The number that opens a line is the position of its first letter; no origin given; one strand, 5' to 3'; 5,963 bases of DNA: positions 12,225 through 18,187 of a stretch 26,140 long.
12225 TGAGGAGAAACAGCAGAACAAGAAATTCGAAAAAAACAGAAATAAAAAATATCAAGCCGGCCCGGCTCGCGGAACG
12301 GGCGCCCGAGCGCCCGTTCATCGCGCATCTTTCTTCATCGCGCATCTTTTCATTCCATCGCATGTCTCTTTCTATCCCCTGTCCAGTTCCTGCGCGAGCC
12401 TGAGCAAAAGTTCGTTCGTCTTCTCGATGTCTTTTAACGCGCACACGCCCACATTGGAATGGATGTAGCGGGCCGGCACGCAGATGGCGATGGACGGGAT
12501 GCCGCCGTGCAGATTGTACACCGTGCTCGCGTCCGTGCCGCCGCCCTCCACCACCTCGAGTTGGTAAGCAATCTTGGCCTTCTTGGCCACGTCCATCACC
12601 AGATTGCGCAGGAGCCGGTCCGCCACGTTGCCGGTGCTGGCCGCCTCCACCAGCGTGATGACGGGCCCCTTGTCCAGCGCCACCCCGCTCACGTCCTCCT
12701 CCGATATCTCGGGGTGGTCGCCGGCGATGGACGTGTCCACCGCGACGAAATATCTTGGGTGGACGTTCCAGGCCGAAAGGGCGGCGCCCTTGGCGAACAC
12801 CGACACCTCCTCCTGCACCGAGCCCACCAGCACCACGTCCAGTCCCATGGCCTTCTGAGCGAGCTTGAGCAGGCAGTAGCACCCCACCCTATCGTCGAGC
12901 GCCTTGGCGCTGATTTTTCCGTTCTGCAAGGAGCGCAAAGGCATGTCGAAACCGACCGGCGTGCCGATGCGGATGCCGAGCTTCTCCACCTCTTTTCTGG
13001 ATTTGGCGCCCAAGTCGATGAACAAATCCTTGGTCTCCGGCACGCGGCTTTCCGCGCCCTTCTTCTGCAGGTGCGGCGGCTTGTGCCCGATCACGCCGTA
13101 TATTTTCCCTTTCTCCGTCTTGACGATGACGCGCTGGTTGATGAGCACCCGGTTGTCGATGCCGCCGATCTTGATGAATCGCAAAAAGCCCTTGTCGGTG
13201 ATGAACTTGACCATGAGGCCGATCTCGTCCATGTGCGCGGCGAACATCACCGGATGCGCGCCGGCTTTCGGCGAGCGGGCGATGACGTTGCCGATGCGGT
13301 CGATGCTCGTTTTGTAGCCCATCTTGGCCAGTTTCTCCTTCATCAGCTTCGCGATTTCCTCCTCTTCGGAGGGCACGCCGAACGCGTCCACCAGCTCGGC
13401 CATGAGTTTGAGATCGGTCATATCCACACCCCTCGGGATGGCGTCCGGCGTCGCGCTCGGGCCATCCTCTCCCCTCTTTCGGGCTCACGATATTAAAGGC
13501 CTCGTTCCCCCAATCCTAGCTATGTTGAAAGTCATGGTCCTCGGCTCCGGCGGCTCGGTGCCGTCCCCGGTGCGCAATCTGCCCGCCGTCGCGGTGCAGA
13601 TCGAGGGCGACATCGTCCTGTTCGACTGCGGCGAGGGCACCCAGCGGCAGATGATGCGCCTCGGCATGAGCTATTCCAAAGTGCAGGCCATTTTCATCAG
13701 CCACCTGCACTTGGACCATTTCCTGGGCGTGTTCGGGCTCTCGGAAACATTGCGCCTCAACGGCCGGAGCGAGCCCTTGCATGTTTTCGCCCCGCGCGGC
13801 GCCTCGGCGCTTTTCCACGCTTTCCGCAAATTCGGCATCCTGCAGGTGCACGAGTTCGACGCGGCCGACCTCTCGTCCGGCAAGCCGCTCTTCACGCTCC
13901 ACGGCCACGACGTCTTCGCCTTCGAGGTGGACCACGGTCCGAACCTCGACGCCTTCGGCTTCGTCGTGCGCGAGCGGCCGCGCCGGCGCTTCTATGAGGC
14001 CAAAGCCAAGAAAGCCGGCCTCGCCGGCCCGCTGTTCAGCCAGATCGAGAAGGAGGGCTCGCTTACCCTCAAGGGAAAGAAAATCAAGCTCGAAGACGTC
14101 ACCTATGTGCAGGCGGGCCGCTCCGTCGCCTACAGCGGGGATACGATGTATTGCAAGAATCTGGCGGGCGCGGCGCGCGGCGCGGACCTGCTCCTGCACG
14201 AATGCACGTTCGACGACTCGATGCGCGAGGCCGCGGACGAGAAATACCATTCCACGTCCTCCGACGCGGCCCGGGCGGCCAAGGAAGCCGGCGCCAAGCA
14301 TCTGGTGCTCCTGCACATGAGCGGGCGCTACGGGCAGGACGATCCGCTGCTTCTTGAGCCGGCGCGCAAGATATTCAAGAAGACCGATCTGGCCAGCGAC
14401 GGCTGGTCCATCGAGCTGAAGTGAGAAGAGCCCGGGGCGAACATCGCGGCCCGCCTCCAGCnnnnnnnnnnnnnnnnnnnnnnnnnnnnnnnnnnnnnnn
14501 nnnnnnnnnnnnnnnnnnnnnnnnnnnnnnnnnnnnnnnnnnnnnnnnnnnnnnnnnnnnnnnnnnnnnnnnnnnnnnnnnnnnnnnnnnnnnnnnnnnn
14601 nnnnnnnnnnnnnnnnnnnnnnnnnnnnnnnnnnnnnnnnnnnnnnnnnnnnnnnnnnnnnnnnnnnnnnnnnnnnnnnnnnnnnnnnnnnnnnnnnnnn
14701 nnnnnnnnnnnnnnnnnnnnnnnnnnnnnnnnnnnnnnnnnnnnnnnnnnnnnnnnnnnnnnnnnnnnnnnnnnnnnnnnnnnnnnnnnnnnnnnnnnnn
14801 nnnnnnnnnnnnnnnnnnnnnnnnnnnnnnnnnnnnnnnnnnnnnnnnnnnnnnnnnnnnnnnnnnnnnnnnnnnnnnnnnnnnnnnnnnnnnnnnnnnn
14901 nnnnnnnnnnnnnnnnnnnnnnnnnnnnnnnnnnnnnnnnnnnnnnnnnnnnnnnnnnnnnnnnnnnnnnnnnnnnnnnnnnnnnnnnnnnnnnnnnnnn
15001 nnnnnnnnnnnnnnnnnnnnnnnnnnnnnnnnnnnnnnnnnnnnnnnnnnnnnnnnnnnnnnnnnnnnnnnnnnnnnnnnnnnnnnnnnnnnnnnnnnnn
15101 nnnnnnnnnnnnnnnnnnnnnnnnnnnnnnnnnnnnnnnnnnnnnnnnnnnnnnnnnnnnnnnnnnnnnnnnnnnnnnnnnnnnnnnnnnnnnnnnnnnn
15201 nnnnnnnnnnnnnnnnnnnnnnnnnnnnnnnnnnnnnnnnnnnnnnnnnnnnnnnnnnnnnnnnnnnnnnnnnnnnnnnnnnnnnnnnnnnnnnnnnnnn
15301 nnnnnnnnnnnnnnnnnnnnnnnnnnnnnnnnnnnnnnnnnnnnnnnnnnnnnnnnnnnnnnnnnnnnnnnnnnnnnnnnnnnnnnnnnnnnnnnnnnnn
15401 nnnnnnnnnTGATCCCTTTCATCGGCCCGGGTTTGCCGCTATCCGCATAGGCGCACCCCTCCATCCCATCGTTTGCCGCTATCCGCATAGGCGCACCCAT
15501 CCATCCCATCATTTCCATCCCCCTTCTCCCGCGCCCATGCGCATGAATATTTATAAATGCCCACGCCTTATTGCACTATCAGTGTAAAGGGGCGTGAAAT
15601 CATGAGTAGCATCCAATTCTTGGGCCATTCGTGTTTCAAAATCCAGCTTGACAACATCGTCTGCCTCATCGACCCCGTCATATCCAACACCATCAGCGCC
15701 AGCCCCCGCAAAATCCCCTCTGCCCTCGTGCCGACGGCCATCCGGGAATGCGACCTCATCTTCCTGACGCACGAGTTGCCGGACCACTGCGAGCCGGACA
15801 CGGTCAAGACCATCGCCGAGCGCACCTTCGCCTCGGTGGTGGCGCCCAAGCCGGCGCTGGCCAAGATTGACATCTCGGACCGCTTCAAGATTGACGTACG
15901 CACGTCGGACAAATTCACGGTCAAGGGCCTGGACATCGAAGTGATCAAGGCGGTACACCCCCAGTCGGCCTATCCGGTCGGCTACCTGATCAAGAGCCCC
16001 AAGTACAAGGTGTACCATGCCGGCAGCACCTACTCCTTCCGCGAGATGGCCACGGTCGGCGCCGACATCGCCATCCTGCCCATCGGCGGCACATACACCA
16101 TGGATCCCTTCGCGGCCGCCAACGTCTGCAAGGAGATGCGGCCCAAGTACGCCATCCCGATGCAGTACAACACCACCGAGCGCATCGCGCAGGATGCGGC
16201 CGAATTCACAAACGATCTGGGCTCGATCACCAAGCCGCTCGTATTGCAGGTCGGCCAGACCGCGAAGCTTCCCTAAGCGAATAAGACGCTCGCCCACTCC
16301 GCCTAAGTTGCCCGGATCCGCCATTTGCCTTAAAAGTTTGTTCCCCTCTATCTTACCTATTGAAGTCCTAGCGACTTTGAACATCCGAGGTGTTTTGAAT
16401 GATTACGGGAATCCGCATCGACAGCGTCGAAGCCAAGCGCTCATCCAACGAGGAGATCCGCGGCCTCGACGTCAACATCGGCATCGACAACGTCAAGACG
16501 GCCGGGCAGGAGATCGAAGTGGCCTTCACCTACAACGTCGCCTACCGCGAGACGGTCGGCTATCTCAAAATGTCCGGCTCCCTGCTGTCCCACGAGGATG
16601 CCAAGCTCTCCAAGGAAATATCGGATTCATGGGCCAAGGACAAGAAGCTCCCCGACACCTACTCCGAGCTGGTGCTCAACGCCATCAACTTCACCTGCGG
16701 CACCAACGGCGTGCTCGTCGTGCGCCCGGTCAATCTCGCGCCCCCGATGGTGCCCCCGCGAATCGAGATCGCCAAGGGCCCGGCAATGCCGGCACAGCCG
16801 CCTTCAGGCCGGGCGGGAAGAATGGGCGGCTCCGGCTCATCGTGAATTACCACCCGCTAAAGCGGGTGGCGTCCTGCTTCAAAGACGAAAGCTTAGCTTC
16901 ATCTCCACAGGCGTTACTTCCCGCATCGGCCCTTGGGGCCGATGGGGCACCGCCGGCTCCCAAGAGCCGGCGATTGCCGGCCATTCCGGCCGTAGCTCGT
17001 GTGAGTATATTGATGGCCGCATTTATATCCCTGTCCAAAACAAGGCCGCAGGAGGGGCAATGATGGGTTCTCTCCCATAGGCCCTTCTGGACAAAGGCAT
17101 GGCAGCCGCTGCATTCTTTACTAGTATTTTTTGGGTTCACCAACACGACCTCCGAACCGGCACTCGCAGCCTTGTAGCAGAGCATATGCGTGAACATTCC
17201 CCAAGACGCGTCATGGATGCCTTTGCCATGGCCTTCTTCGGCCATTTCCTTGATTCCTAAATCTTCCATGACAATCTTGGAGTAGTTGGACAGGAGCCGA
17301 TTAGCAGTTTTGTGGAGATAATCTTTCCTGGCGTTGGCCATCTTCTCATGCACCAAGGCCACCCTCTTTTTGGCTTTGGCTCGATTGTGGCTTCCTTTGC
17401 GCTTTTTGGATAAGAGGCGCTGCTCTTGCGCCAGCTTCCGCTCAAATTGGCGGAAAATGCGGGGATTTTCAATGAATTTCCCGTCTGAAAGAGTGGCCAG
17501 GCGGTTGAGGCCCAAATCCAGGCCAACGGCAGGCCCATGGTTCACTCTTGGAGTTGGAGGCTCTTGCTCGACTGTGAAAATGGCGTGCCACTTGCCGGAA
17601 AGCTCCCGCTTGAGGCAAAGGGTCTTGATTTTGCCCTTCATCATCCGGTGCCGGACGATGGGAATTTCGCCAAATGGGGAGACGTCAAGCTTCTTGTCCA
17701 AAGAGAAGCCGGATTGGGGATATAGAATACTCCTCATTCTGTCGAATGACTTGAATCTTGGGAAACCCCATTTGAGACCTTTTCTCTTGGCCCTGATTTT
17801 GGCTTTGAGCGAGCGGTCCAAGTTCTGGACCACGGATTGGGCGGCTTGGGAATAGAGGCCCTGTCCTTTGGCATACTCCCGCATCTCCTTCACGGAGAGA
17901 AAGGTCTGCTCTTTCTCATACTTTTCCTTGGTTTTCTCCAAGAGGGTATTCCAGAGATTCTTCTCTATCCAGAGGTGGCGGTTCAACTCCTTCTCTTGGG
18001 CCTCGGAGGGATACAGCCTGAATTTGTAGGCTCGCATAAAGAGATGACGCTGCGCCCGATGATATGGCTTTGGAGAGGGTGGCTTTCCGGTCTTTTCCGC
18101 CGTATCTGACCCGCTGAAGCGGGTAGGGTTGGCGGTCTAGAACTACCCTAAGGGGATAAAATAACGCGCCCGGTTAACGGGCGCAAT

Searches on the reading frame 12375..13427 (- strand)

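Call 69: search_protein_families(library=pfam, proteins=[window:12375-13427:-], max_evalue=0.001)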
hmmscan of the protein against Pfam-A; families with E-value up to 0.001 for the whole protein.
window:12375-13427:- (351 aa): 2 families
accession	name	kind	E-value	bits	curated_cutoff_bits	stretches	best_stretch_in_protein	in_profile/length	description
PF05343.19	Peptidase_M42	-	1.7e-91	306.7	23.2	1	46-340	1-292/292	M42 glutamyl aminopeptidase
PF02127.20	Peptidase_M18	-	0.00078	18.8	24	0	193-340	277-427/432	Aminopeptidase I zinc metalloprotease (M18)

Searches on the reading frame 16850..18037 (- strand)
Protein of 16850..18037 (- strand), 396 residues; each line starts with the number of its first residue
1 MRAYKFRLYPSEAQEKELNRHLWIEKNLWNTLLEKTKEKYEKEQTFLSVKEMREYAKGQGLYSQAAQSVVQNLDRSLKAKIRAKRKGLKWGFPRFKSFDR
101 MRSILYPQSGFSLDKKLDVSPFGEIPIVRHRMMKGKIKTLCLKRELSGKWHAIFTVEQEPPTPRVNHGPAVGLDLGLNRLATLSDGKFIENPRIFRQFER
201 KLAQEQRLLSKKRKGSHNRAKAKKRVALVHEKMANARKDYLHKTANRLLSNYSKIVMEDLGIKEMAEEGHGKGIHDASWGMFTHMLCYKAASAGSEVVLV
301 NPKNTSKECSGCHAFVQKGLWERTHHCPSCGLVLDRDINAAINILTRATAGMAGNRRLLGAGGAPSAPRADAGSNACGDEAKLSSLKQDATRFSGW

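Call 69: search_protein_families(library=pfam, proteins=[window:16850-18037:-], max_evalue=0.001)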
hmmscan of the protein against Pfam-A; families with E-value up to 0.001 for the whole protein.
window:16850-18037:- (396 aa): 4 families
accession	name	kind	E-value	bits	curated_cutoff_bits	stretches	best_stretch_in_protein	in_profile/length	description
PF01385.25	OrfB_IS605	-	5.6e-30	104.5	30.5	1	154-266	2-117/120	Probable transposase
PF07282.18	Cas12f1-like_TNB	-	2.6e-24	85.6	26.3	1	279-344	1-60/60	Cas12f1-like, TNB domain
PF12323.14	HTH_OrfB_IS605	-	3.5e-09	36.4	21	1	2-44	4-46/47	Helix-turn-helix domain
PF01363.27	FYVE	-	0.00065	20.2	27.8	0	302-334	4-34/67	FYVE zinc finger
